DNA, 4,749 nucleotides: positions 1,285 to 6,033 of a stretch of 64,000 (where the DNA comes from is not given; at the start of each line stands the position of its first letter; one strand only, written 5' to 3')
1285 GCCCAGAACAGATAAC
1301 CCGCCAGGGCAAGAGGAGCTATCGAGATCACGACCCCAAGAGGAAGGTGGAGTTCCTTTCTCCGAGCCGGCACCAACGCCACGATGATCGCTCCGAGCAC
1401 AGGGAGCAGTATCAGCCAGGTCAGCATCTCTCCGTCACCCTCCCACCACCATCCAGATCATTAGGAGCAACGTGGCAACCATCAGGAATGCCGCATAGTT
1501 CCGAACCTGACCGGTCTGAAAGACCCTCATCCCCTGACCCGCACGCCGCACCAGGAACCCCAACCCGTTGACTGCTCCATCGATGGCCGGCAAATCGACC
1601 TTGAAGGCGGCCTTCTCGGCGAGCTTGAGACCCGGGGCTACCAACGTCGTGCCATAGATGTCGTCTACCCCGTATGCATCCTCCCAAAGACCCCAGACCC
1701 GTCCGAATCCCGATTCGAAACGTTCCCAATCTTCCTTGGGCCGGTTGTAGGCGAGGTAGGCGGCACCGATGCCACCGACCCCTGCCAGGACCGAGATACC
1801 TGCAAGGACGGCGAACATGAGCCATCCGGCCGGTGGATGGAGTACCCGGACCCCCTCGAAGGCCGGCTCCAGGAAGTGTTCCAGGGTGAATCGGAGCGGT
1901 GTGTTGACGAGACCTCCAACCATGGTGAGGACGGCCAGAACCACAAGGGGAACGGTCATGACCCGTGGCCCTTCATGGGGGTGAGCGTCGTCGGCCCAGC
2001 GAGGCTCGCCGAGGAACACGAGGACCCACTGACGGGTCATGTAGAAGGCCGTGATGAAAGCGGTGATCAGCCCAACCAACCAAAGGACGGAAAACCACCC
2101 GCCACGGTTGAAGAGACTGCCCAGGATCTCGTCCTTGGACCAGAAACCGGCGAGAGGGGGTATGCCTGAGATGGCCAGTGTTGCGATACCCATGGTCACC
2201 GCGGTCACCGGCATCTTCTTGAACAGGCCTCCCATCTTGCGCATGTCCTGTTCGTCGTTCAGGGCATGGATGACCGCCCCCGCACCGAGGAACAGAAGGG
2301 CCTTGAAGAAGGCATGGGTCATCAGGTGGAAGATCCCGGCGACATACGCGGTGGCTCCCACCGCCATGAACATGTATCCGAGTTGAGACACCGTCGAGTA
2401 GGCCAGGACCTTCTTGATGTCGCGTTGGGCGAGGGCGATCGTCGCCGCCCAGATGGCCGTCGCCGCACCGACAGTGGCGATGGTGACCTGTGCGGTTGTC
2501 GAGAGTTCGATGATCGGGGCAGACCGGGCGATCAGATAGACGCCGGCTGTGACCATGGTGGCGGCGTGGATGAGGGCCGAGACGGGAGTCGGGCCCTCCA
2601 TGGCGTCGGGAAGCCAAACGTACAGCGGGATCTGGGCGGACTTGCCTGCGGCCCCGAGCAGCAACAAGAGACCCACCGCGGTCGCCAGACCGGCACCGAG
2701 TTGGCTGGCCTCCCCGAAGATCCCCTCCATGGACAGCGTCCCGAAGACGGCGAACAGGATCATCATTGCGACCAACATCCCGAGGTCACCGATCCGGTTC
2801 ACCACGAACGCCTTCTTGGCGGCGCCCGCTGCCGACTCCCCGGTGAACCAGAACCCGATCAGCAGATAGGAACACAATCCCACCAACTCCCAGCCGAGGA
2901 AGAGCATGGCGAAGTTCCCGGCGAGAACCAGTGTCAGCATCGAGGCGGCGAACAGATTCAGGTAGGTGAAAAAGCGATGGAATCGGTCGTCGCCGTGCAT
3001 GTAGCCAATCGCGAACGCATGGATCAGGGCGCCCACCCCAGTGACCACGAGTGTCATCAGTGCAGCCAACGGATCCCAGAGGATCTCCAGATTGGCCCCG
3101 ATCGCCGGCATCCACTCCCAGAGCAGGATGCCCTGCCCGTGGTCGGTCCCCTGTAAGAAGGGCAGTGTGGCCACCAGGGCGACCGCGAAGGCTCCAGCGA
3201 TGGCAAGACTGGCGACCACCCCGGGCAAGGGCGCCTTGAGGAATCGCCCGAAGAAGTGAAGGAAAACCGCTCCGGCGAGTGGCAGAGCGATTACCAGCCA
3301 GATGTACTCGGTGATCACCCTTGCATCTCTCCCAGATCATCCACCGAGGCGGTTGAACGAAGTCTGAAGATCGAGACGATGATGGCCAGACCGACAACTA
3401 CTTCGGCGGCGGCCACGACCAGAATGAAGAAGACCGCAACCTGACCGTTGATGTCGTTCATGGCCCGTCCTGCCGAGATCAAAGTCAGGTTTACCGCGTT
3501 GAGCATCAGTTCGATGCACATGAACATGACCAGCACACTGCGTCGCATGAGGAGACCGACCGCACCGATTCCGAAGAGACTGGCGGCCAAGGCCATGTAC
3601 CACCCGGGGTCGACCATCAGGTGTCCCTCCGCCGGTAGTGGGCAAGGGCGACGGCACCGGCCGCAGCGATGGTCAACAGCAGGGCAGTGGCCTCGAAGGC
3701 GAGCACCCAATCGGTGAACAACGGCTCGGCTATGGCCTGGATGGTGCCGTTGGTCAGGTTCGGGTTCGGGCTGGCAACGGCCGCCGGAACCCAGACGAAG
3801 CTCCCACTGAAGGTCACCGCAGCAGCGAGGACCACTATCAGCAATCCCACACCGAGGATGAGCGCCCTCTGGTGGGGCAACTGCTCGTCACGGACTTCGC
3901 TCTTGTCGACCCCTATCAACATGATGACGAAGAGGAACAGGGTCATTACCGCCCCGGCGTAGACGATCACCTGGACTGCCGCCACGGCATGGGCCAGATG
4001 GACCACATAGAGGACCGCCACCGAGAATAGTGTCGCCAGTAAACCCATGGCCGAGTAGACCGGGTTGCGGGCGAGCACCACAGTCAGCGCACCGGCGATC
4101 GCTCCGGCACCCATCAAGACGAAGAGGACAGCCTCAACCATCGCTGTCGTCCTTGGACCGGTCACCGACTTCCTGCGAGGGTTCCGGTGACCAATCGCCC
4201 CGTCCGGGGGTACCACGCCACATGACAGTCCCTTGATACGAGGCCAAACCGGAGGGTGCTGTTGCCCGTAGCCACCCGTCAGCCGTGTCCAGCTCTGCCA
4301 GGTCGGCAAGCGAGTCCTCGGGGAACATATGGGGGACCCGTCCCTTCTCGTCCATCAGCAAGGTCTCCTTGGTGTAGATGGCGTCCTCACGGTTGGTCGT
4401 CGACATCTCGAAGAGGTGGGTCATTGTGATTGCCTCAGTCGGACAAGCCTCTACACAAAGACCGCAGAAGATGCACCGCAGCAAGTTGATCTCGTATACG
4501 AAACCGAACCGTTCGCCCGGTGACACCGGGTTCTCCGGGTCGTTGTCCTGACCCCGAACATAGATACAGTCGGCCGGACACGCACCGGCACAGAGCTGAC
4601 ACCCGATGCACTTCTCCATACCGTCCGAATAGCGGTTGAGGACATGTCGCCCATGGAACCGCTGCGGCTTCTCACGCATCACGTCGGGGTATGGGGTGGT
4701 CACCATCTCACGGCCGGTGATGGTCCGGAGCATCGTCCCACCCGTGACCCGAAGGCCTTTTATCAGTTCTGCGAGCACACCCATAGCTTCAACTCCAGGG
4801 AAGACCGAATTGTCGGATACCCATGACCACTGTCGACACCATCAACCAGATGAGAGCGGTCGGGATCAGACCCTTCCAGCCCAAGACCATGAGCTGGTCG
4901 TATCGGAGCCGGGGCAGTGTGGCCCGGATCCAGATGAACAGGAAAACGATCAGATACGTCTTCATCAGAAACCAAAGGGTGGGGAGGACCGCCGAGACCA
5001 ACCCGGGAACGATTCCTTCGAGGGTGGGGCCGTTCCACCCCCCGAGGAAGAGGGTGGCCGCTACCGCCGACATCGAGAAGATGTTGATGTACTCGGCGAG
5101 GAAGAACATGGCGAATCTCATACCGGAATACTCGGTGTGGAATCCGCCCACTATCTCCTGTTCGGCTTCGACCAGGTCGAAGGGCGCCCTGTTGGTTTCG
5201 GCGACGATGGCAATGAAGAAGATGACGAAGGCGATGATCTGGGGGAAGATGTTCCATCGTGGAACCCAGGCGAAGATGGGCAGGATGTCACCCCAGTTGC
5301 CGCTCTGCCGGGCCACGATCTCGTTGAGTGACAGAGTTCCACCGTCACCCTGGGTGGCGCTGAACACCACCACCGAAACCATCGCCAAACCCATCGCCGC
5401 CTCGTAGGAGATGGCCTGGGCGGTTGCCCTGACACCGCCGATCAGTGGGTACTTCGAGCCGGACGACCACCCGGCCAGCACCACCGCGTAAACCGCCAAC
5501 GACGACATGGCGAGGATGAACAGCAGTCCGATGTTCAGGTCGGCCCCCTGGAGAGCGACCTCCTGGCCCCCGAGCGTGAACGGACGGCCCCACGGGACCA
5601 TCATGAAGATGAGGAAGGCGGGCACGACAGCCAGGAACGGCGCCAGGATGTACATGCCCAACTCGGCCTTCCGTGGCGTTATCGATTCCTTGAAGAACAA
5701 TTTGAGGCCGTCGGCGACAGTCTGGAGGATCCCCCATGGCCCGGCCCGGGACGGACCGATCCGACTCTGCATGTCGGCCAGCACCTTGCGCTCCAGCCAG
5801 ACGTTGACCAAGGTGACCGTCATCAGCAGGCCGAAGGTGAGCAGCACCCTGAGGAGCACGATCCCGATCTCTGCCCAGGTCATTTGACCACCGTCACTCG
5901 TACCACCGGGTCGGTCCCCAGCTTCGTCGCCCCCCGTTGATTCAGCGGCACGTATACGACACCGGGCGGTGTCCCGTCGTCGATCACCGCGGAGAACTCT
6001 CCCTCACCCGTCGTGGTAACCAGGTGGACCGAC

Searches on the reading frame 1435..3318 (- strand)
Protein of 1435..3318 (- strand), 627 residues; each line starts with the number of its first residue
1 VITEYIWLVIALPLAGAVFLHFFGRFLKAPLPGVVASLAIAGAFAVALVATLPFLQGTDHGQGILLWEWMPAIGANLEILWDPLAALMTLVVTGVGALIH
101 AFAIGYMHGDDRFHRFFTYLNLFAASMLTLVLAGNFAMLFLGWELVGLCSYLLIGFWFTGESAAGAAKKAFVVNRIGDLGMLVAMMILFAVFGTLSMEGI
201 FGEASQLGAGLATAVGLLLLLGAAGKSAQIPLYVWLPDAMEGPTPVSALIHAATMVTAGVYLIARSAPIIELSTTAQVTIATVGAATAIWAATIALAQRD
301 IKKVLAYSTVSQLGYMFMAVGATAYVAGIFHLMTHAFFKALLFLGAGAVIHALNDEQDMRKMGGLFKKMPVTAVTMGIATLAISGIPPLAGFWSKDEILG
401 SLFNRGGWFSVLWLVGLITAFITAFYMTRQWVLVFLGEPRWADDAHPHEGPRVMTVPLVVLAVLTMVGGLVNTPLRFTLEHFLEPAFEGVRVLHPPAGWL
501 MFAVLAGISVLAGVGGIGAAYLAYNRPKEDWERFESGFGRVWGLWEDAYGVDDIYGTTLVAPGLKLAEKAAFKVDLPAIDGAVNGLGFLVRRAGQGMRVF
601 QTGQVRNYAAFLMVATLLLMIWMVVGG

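Call 90: search_protein_families(library=pfam, proteins=[window:1435-3318:-], max_evalue=0.00001)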
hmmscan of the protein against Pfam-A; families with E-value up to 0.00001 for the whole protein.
window:1435-3318:- (627 aa): 2 families
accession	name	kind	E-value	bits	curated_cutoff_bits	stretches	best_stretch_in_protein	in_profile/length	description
PF00361.26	Proton_antipo_M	-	8.1e-86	288.3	21.5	1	133-423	1-294/294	NADH:quinone oxidoreductase/Mrp antiporter, TM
PF00662.26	Proton_antipo_N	-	1.8e-16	60.2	24.5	1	69-117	1-51/51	NADH-Ubiquinone oxidoreductase (complex I), chain 5 N-terminus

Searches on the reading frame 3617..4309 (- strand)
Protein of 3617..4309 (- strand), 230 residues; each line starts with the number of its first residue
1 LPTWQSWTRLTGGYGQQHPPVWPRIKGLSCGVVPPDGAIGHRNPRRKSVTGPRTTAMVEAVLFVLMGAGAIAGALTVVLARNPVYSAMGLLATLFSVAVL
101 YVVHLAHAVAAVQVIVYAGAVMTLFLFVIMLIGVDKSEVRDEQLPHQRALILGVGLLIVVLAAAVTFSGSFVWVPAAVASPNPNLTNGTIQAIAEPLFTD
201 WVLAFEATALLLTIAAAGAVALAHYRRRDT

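Call 90: search_protein_families(library=pfam, proteins=[window:3617-4309:-], max_evalue=0.00001)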
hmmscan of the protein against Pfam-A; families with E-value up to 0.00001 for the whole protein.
window:3617-4309:- (230 aa): 1 family
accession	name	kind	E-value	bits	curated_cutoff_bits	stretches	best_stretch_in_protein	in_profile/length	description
PF00499.25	Oxidored_q3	-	5.7e-34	117.4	33.2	1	73-222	1-146/146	NADH-ubiquinone/plastoquinone oxidoreductase chain 6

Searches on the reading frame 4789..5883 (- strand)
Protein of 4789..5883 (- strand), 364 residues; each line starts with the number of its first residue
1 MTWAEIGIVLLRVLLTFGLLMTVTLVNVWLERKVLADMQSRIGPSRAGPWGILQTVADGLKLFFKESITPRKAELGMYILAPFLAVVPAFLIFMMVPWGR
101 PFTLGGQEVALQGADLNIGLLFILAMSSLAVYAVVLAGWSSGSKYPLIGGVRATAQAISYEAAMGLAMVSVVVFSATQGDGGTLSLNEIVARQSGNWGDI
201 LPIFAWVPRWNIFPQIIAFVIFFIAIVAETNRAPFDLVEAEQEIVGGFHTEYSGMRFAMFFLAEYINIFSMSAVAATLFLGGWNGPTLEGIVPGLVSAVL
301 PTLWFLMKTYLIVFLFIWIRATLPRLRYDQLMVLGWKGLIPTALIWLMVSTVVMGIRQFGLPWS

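Call 90: search_protein_families(library=pfam, proteins=[window:4789-5883:-], max_evalue=0.00001)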
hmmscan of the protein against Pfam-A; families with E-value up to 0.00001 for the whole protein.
window:4789-5883:- (364 aa): 1 family
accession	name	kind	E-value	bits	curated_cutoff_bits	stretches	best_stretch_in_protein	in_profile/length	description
PF00146.26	NADHdh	-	2.8e-119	398.3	27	1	13-350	3-297/298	NADH dehydrogenase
